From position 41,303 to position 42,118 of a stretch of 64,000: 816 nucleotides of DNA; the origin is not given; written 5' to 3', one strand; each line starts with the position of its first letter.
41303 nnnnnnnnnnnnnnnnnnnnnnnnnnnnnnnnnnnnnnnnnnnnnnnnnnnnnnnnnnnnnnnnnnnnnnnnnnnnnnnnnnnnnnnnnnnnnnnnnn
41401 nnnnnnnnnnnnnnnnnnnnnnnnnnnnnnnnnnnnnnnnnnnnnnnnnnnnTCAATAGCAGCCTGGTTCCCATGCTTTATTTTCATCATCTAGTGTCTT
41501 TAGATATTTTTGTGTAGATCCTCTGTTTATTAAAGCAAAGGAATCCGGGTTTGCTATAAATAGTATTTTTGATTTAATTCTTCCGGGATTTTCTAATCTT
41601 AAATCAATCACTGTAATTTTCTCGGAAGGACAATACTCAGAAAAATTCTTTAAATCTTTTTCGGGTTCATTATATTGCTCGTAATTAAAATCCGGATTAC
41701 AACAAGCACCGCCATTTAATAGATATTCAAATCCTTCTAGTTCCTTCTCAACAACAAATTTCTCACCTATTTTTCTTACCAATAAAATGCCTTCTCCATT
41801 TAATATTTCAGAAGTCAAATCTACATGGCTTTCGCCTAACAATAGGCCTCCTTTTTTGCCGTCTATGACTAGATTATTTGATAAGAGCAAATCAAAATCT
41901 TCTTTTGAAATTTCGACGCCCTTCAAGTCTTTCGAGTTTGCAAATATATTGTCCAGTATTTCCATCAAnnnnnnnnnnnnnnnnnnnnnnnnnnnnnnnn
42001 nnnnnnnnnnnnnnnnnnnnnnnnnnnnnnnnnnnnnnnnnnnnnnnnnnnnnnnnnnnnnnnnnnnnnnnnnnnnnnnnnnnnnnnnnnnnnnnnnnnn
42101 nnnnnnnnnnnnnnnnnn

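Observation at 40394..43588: Three-gene DUF262-nuclease / 171-aa / two-TM-protein operon as a candidate defence system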

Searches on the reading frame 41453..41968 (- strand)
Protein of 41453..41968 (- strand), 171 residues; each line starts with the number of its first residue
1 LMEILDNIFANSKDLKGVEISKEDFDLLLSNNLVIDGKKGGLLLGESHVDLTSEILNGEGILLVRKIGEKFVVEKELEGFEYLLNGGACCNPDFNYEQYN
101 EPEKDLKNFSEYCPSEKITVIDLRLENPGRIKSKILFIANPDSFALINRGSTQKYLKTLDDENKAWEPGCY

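Call 3: search_protein_families(library=pfam, proteins=[window:41453-41968:-], max_evalue=1)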
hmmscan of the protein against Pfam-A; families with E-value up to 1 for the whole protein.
window:41453-41968:- (171 aa): 0 families

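Call 4: search_protein_families(library=padloc, proteins=[window:41453-41968:-], max_evalue=1)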
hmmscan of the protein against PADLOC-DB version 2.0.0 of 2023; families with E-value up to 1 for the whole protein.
window:41453-41968:- (171 aa): 0 families

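Call 5: search_protein_families(library=ncbifam, proteins=[window:41453-41968:-], max_evalue=1)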
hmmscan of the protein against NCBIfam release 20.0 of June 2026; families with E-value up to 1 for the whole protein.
window:41453-41968:- (171 aa): 0 families

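Call 9: find_homologous_proteins(query=window:41453-41968:-)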
Query window:41453-41968:- (171 aa): 1 proteins with E <= 0.001 among 79 candidates.
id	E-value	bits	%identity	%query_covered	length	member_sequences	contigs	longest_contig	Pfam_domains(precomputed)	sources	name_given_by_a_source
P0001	1.8e-106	371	99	99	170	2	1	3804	-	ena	-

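Call 11: find_encoding_contigs(protein=P0001, flank=10000)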
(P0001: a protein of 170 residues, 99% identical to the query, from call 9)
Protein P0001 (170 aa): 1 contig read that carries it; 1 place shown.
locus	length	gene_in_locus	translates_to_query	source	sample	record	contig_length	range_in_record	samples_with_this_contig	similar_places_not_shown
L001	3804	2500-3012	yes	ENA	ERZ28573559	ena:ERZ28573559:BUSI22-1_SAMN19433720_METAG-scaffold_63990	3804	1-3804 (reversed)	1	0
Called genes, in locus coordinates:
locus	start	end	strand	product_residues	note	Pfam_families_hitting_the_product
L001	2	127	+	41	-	?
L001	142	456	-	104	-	-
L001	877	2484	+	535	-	PF03235:GmrSD_N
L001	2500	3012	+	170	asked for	-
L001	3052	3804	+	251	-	?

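Call 28: search_protein_representatives(protein=window:41453-41965:-)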
Query: 170 residues. Proteins with E-value up to 0.001 (for the whole library): 90; up to 1e-10: 13; up to 1e-30: 1. The best 90 are listed.
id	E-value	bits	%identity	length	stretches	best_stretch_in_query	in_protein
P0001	5.7e-107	371.3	99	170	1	1-170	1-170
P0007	9.5e-22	93.9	40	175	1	18-170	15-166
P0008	4.0e-19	85.3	40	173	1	25-166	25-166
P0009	9.8e-16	74.3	43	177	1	18-164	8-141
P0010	7.4e-13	64.9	38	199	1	20-162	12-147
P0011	1.8e-12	63.7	38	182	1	20-162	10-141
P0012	2.9e-12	63.0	35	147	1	21-163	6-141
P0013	7.5e-12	61.7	35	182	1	22-162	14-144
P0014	1.0e-11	61.2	37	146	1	19-163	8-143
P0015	1.2e-11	60.9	34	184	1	19-164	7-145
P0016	2.6e-11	59.9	37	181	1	26-162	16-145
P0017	4.9e-11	59.0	39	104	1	72-169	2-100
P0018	9.5e-11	58.1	35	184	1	32-164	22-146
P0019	2.3e-10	56.8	38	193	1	17-162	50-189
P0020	6.0e-10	55.5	37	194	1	19-162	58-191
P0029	2.1e-08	50.4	35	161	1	26-164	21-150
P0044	6.0e-07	45.7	31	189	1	23-164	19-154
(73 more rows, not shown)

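Call 30: search_protein_families(library=pfam, alignment_id=A2, max_evalue=0.01)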
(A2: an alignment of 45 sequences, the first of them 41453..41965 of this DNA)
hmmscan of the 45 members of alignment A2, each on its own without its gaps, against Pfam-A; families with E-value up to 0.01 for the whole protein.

A. member 1, window:41453-41965:- (170 aa): 0 families

B. families by the number of members that match (of 45 scanned): 1 family
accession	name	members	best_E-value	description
PF04932.20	Wzy_C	1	0.0033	O-Antigen ligase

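Call 32: find_homologous_proteins(query=A2, max_evalue=0.00001)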
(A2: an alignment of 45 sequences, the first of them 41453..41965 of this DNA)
Query A2 (45 sequences) (170 aa, profile of the alignment): 25 proteins with E <= 0.00001 among 3426 candidates.
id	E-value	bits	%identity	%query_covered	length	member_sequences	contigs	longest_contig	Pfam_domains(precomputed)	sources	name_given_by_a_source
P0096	8.2e-52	193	28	82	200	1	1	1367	-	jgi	jgi:hypothetical protein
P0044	3.4e-50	188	31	82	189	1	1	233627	-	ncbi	ncbi:MAG: hypothetical protein ABWZ25_08920 [Chitinophagaceae bacterium]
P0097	4.0e-48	181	32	86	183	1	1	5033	-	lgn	-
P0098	4.1e-47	178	33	86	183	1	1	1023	-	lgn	-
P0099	1.5e-46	176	34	85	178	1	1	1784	-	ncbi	-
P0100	3.5e-46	175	35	86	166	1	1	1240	-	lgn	-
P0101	6.8e-46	174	33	82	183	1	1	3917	-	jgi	jgi:hypothetical protein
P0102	8.9e-45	170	33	81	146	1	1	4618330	-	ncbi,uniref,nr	ncbi:hypothetical protein [Algibacter sp. L3A6]|uniref:hypothetical protein n=1 Tax=Algibacter sp. L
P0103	1.1e-44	170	35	81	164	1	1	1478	-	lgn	-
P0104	1.3e-44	170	34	85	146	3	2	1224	-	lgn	-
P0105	2.5e-44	169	39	78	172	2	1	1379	-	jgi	jgi:hypothetical protein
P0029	6.9e-44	167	33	81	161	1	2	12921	-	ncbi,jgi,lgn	ncbi:MAG: hypothetical protein ACJA01_003079 [Saprospiraceae bacterium]|jgi:hypothetical protein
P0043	4.6e-42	161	30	85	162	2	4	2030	-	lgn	-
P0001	8.3e-42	160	99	100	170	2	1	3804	-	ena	-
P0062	9.1e-42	160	29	85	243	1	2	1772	-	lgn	-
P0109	1.9e-25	107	32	78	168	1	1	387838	-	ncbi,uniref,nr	ncbi:hypothetical protein [Flagellimonas baculiformis]|uniref:hypothetical protein n=1 Tax=Flagellim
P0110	5.4e-25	106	26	97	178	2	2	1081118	-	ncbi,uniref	ncbi:hypothetical protein [Dysgonomonas termitidis]|uniref:Uncharacterized protein n=1 Tax=Dysgonomo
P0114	4.0e-15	74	43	30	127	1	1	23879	-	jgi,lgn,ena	-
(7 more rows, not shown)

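Call 33: find_encoding_contigs(protein=P0044, flank=7000, max_places=2)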
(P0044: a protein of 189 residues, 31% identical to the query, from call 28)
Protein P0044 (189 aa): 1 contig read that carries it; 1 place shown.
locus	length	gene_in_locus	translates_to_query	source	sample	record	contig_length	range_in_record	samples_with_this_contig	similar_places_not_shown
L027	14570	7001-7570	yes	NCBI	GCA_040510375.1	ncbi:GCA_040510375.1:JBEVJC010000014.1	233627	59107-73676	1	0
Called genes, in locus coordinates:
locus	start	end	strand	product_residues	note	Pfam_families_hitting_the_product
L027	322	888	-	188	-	-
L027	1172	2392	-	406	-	-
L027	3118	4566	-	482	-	PF13250:SNIPE, PF10544:T5orf172, PF13455:MUG113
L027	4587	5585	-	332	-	-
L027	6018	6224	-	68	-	PF12244:DUF3606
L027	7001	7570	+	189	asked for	-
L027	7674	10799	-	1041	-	PF02463:SMC_N (faint), PF13476:AAA_23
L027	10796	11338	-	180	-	PF20289:MComp1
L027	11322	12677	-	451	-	PF20280:CTD4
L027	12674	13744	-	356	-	PF00753:Lactamase_B, PF12706:Lactamase_B_2 (faint)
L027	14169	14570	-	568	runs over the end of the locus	-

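Call 34: find_encoding_contigs(protein=P0102, flank=7000, max_places=2)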
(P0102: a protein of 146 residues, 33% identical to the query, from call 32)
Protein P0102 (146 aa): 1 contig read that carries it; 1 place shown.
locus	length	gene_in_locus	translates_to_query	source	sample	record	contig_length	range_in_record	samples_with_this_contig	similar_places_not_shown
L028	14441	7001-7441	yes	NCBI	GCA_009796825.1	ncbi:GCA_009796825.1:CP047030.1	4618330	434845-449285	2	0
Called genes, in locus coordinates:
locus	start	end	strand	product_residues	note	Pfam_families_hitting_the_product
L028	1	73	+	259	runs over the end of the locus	PF06167:Peptidase_M90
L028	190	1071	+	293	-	-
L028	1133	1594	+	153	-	PF01551:Peptidase_M23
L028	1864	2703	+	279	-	PF22200:ExsA_N, PF00165:HTH_AraC, PF12833:HTH_18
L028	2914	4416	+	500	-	PF00171:Aldedh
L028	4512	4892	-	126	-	-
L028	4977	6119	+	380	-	PF00589:Phage_integrase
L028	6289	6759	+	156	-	-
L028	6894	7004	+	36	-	-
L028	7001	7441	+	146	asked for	-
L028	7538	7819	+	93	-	-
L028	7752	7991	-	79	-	-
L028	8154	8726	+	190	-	PF15889:DUF4738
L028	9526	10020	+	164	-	-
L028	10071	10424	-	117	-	PF02371:Transposase_20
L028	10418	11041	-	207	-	PF01548:DEDD_Tnp_IS110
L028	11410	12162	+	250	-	PF20335:DUF6630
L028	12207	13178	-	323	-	PF01548:DEDD_Tnp_IS110, PF02371:Transposase_20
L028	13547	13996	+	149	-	PF00583:Acetyltransf_1, PF13673:Acetyltransf_10, PF13508:Acetyltransf_7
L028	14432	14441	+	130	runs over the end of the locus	-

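Call 35: find_encoding_contigs(protein=P0109, flank=7000, max_places=2)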
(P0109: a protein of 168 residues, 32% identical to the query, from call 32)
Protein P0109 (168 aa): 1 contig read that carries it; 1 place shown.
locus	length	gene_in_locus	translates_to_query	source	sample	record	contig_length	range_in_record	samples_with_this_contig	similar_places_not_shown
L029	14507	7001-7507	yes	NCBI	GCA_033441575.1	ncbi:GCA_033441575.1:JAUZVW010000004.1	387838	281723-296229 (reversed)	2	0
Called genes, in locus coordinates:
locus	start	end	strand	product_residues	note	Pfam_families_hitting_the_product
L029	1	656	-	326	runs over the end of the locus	PF02779:Transket_pyr, PF02780:Transketolase_C, PF17147:PFOR_II (faint)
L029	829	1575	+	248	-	PF01012:ETF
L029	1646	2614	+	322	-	PF01012:ETF, PF00766:ETF_alpha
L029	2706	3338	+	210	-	PF02577:BFN_dom, PF02151:UVR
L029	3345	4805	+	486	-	PF01773:Nucleos_tra2_N, PF07670:Gate, PF07662:Nucleos_tra2_C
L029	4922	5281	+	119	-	PF05635:23S_rRNA_IVP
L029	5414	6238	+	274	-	PF00303:Thymidylat_synt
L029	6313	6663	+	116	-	-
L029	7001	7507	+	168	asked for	-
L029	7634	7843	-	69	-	-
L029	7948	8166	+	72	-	PF12844:HTH_19 (weak), PF13443:HTH_26 (weak), PF01381:HTH_3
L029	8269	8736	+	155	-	-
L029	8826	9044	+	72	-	-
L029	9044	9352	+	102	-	PF05016:ParE_toxin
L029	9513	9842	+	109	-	-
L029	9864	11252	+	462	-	PF01979:Amidohydro_1, PF07969:Amidohydro_3 (faint), PF07366:SnoaL (weak), PF12680:SnoaL_2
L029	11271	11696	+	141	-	PF07876:Dabb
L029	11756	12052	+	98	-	-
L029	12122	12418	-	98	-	PF02922:CBM_48, PF16561:AMPK1_CBM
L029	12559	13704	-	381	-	PF00266:Aminotran_5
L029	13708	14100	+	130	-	PF13239:2TM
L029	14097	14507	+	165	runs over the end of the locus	PF00186:DHFR_1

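Call 36: find_encoding_contigs(protein=P0110, flank=7000, max_places=2)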
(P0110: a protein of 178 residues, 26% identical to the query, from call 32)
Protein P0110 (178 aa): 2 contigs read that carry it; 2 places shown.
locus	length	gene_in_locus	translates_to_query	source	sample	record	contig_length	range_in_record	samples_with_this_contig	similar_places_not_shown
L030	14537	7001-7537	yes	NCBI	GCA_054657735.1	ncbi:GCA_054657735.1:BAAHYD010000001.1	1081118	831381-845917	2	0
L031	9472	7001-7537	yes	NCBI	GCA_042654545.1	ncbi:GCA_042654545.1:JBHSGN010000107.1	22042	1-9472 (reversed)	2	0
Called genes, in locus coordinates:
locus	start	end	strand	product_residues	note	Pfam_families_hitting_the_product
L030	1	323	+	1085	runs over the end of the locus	PF04310:MukB (weak)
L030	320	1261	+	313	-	-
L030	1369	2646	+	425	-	PF13289:SIR2_2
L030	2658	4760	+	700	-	PF01935:DUF87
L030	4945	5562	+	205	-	-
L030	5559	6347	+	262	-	PF08843:AbiEii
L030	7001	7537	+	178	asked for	-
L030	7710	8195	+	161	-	-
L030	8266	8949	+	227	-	-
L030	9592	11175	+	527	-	PF00665:rve, PF22483:Mu-transpos_C_2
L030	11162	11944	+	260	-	PF01695:IstB_IS21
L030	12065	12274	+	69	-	-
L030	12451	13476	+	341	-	PF13173:AAA_14 (faint), PF05496:RuvB_N (faint), PF00004:AAA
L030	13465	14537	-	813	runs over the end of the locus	PF00082:Peptidase_S8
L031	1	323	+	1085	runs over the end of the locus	PF04310:MukB (weak)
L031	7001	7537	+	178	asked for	-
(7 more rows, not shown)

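Call 51: predict_structure(alignment_id=A2)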
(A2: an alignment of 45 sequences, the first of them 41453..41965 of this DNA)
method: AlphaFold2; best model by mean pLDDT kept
length: 170 residues; sequences in the alignment: 45
mean_pLDDT: 92.5   pTM: 0.87
mean pLDDT of the five models: 92.5, 91.2, 90.9, 90.5, 89.8
residues with pLDDT >= 90: 137; 70-90: 26; 50-70: 7; < 50: 0
segments of 3 or more residues with pLDDT < 50: none
pLDDT, mean of each block of 10 residues (from residue 1): 88 93 97 97 86 80 95 96 95 96 93 97 94 93 94 98 80
secondary structure, 60 per line:
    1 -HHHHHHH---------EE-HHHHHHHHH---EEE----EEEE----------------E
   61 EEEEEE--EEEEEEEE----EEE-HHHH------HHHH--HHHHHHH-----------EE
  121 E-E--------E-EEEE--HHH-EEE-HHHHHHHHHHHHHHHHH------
elements in order: H2-8 H21-29 E33-35 E40-43 E60-66 E69-76 E81-83 H85-88 H95-98 H101-107 E119-121 E134-137 E144-146 H148-164

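Call 54: fold_search(model_id=the predicted structure, library=pdb)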
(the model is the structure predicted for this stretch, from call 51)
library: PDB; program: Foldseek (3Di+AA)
matches with E <= 10: 19; with E <= 0.001: 0
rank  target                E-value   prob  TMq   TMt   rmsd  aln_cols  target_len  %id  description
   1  9rs0_A                7.8e-01  0.01  0.11  0.09  17.2       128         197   16  Crystal structure of the human METTL3-METTL14 in complex with compound 2 (T148) (released 2026-03-18)
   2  7o2e_A                8.9e-01  0.01  0.11  0.09  17.8       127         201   17  Crystal structure of the human METTL3-METTL14 complex bound to Compound 21 (ADO_AD_089) (released 2021-09-01)
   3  6y4g_A                1.1e+00  0.01  0.10  0.09  17.3       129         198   16  Crystal structure of the human METTL3-METTL14 complex bound to Sinefungin (released 2020-03-04)
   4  7o0q_A                1.3e+00  0.01  0.11  0.09  17.3       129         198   18  Crystal structure of the human METTL3-METTL14 complex bound to Compound 12 (ADO_AD_066) (released 2021-09-15)
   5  7oeg_A                1.5e+00  0.01  0.11  0.09  17.6       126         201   15  Crystal structure of the human METTL3-METTL14 complex with compound UOZ040b (released 2021-10-20)
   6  5l6d_A                1.7e+00  0.01  0.10  0.09  17.2       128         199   16  Crystal structure of the human METTL3-METTL14 complex bound to SAH (released 2016-10-12)
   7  9g4u_A                1.9e+00  0.01  0.11  0.09  17.7       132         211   14  Crystal structure of the human METTL3-METTL14 in complex with small molecule inhibitor Compound 31 (released 2025-02-12)
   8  9g4w_A                2.1e+00  0.01  0.11  0.09  17.7       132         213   14  Crystal structure of the human METTL3-METTL14 in complex with small molecule inhibitor Compound 59 (released 2025-02-12)
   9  7o2x_A                2.2e+00  0.01  0.10  0.09  17.4       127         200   16  Crystal structure of the human METTL3-METTL14 complex with compound T180 (released 2021-04-07)
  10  7o2i_A                2.7e+00  0.01  0.10  0.09  18.6       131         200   13  METTL3-METTL14 heterodimer bound to the SAM competitive small molecule inhibitor STM2457 (released 2021-04-14)
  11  6za2_B                3.7e+00  0.02  0.18  0.04  13.1        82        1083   15  Crystal structure of dimeric latent PorU from Porphyromonas gingivalis (released 2021-09-29)
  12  6za2_A                3.9e+00  0.02  0.18  0.04  13.2        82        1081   15  Crystal structure of dimeric latent PorU from Porphyromonas gingivalis (released 2021-09-29)
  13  7mwa_A                4.5e+00  0.01  0.11  0.05  14.1        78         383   10  Crystal structure of 2-octaprenyl-6-methoxyphenol hydroxylase UbiH from Acinetobacter baumannii, apoenzyme (released 2021-05-26)
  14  7a18_S                7.5e+00  0.01  0.08  0.08   7.7        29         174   17  50S Deinococcus radiodurans ribosome bounded with mycinamicin IV (released 2021-10-06)
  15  7bnk_A                9.1e+00  0.01  0.09  0.08   9.0        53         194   15  Crystal structure of ParB from Myxococcus xanthus bound to CDP and Monothiophosphate (released 2021-09-08)
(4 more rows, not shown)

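Call 56: search_protein_families(library=phrogs, proteins=[window:41453-41968:-], max_evalue=0.01)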
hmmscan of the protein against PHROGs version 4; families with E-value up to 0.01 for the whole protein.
window:41453-41968:- (171 aa): 0 families

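Call 57: fold_search(model_id=the predicted structure, library=viral)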
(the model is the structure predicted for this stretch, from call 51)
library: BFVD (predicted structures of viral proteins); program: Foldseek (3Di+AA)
matches with E <= 10: 47; with E <= 0.001: 0
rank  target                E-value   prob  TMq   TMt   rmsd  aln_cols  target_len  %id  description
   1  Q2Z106                1.1e+00  0.05  0.12  0.16   9.8        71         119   17  ParB/Sulfiredoxin domain-containing protein [Pseudomonas phage EL]
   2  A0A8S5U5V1            2.5e+00  0.01  0.08  0.08  16.5        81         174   15  Uncharacterized protein [Siphoviridae sp. cteLh2]
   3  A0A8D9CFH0            2.7e+00  0.03  0.25  0.27  14.1       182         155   12  Putative endonuclease [uncultured marine phage]
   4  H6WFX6                2.8e+00  0.01  0.12  0.04  12.7       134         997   13  Virion structural protein and packaging [Cyanophage S-TIM5]
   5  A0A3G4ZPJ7            2.8e+00  0.01  0.11  0.05  14.1       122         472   14  Uncharacterized protein [Terrestrivirus sp.]
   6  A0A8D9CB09            3.4e+00  0.03  0.08  0.16   8.7        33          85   18  Uncharacterized protein [uncultured marine phage]
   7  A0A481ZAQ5            4.2e+00  0.03  0.18  0.25  10.2        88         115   18  Uncharacterized protein [Pithovirus LCPAC403]
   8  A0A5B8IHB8            4.4e+00  0.02  0.15  0.05  13.0        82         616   10  GmrSD restriction endonucleases C-terminal domain-containing protein [Mimiviridae sp. ChoanoV1]
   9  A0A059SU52            4.7e+00  0.02  0.12  0.08   6.8        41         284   12  Hexon protein (Fragment) [Chinstrap penguin adenovirus 1]
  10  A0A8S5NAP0            4.7e+00  0.02  0.14  0.03  12.2        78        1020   19  Minor tail protein [Siphoviridae sp. ctBmU27]
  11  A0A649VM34            4.7e+00  0.01  0.23  0.05  17.8       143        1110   12  Tapemeasure protein [Arthrobacter phage Mufasa8]
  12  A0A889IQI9            5.1e+00  0.02  0.12  0.13  10.4        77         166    6  (no name in the UniProt tables at hand)
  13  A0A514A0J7            5.1e+00  0.01  0.12  0.17  10.8        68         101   15  Putative nicotinate phosphoribosyltransferase [Aeromonas phage LAh_8]
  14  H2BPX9                5.8e+00  0.01  0.11  0.13  17.6        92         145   12  Fusion glycoprotein F0 (Fragment) [human metapneumovirus]
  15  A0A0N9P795            5.8e+00  0.00  0.13  0.15  14.5       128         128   10  (no name in the UniProt tables at hand)
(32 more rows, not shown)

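Call 66: find_related_loci(query=A4, collection=viral_contigs, flank=6000)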
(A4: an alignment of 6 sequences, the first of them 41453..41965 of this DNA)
Query A4 (170 aa) in viral_contigs; peptide patterns used: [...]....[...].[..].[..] (x = any residue, [..] = any of these).
48 stretches matched a pattern, but none encodes a relative of the query by tblastn (E <= 1e-3).

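Call 68: find_encoding_contigs(protein=P0029, flank=7000, max_places=2)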
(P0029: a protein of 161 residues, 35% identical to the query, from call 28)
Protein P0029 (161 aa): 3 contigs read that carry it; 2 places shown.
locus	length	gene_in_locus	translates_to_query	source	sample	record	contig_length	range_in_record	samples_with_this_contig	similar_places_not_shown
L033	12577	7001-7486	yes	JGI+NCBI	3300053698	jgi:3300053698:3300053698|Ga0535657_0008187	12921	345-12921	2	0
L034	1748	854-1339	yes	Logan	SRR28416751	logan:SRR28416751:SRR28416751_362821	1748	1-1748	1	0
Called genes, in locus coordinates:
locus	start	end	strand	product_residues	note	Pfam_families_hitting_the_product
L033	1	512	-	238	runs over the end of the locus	PF03740:PdxJ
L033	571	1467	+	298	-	PF02517:Rce1-like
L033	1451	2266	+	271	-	PF01148:CTP_transf_1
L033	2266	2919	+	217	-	PF02666:PS_Dcarbxylase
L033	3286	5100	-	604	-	PF13424:TPR_12 (faint), PF07730:HisKA_3, PF13581:HATPase_c_2 (faint), PF02518:HATPase_c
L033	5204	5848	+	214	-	PF00072:Response_reg, PF00196:GerE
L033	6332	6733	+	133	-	-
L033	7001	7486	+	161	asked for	-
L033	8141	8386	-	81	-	-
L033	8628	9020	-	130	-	-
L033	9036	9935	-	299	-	-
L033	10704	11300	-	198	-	-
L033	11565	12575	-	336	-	PF05272:VapE-like_dom, PF19263:DUF5906 (weak)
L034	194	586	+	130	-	-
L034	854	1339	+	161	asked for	-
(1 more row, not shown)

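Call 69: find_encoding_contigs(protein=P0114, flank=7000, max_places=2)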
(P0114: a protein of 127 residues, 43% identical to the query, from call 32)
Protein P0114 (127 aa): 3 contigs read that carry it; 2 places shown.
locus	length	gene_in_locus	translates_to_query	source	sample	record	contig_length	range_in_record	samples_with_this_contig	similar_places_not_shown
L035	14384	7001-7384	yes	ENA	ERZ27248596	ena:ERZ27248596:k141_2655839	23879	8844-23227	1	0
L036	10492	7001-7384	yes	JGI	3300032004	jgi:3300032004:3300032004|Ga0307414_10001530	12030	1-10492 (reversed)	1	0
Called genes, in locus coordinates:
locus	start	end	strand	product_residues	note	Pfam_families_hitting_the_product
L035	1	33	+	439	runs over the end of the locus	PF00072:Response_reg, PF00158:Sigma54_activat, PF14532:Sigma54_activ_2, PF07728:AAA_5, PF00004:AAA (weak), PF25601:AAA_lid_14, PF02954:HTH_8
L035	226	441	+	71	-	-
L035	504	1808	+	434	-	PF02812:ELFV_dehydrog_N, PF00208:ELFV_dehydrog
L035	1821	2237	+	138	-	PF01272:GreA_GreB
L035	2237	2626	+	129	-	-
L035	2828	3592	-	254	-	PF13489:Methyltransf_23, PF13847:Methyltransf_31, PF08241:Methyltransf_11, PF08242:Methyltransf_12, PF13649:Methyltransf_25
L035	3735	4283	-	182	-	-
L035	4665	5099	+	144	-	PF00903:Glyoxalase, PF06983:3-dmu-9_3-mt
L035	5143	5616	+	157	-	PF01152:Bac_globin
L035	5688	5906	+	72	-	PF14117:DUF4287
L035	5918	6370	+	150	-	PF00903:Glyoxalase (weak), PF13669:Glyoxalase_4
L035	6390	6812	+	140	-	-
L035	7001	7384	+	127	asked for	-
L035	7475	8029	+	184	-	PF12680:SnoaL_2 (weak)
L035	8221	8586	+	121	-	-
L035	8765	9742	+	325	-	PF14870:PSII_BNR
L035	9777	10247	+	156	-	-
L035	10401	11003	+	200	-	PF13532:2OG-FeII_Oxy_2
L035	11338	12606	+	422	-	PF00654:Voltage_CLC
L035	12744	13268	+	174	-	PF01872:RibD_C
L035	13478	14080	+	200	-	PF01872:RibD_C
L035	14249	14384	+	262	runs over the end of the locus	?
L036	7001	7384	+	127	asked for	-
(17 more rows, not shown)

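Call 70: find_encoding_contigs(protein=P0097, flank=7000, max_places=2)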
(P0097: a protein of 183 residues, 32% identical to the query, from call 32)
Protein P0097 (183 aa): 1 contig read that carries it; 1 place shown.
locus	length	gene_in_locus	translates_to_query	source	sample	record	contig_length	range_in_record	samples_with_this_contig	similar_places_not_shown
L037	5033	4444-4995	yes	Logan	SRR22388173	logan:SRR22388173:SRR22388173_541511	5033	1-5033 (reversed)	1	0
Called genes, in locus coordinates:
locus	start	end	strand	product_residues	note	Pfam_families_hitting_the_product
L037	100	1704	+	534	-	PF13884:Peptidase_S74, PF18962:Por_Secre_tail (weak)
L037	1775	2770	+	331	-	PF01522:Polysacc_deac_1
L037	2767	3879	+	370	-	PF13527:Acetyltransf_9, PF00583:Acetyltransf_1, PF13673:Acetyltransf_10 (weak), PF13508:Acetyltransf_7 (weak)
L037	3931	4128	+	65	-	-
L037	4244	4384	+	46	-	-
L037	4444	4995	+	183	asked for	-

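Call 82: search_dna_similar(query=window:41453-41965:-, collection=phages, mode=protein, max_rows=8, max_evalue=0.001)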
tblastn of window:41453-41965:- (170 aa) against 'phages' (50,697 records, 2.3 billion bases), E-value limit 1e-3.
No match.
